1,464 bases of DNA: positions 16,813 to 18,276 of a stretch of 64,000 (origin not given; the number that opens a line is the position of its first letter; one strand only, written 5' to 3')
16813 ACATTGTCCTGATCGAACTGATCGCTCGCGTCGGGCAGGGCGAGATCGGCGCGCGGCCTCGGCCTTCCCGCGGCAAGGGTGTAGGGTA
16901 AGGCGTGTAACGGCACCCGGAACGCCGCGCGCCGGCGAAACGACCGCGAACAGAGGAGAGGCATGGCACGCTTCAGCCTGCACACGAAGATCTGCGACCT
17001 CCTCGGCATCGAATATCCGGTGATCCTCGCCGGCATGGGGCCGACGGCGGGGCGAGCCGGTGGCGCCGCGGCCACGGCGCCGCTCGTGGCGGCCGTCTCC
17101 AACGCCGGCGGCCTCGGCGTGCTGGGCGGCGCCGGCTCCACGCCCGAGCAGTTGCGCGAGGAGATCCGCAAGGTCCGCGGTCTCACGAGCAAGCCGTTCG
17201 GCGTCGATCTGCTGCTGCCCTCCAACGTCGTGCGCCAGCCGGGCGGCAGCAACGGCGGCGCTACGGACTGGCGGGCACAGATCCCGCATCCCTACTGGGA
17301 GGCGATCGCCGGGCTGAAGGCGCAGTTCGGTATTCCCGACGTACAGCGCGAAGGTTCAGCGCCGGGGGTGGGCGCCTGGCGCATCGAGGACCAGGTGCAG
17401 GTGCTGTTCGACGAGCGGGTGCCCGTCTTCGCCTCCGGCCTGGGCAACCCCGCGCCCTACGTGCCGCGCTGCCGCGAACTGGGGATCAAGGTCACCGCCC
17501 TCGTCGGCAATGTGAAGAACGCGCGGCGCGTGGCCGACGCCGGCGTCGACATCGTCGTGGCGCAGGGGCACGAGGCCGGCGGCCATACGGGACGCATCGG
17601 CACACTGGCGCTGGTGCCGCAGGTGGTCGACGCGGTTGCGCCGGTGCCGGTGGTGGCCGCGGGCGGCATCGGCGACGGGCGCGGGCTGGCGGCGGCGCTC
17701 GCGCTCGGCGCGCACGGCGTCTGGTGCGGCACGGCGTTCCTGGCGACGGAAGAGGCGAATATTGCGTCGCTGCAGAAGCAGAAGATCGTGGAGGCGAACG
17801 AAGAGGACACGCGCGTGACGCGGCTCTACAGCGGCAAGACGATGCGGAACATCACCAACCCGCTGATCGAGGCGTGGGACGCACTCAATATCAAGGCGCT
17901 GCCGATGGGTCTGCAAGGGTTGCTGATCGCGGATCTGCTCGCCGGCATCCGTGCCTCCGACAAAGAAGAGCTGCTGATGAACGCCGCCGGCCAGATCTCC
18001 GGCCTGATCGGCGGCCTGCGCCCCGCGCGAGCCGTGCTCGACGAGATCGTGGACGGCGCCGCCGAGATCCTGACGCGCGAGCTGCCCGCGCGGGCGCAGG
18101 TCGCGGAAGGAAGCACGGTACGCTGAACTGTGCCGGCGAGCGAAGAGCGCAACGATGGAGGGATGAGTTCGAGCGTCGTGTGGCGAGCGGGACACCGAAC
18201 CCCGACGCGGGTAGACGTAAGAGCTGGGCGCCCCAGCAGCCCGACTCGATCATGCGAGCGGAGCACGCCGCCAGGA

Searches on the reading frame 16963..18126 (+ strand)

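Call 50: search_protein_families(library=pfam, proteins=[window:16963-18126:+], max_evalue=0.0001)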
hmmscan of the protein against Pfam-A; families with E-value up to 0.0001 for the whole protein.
window:16963-18126:+ (387 aa): 4 families
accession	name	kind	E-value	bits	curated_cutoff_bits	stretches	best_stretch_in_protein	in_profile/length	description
PF03060.21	NMO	-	3.9e-71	240.6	28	1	10-363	4-329/331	Nitronate monooxygenase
PF00478.31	IMPDH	-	7.4e-08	32.2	25.6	1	38-266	47-246/345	IMP dehydrogenase / GMP reductase domain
PF01070.24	FMN_dh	-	1.4e-07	31.3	24.9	1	183-261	228-307/350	FMN-dependent dehydrogenase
PF05690.20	ThiG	-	9.7e-05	22.3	23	0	185-264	135-212/247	Thiazole biosynthesis protein ThiG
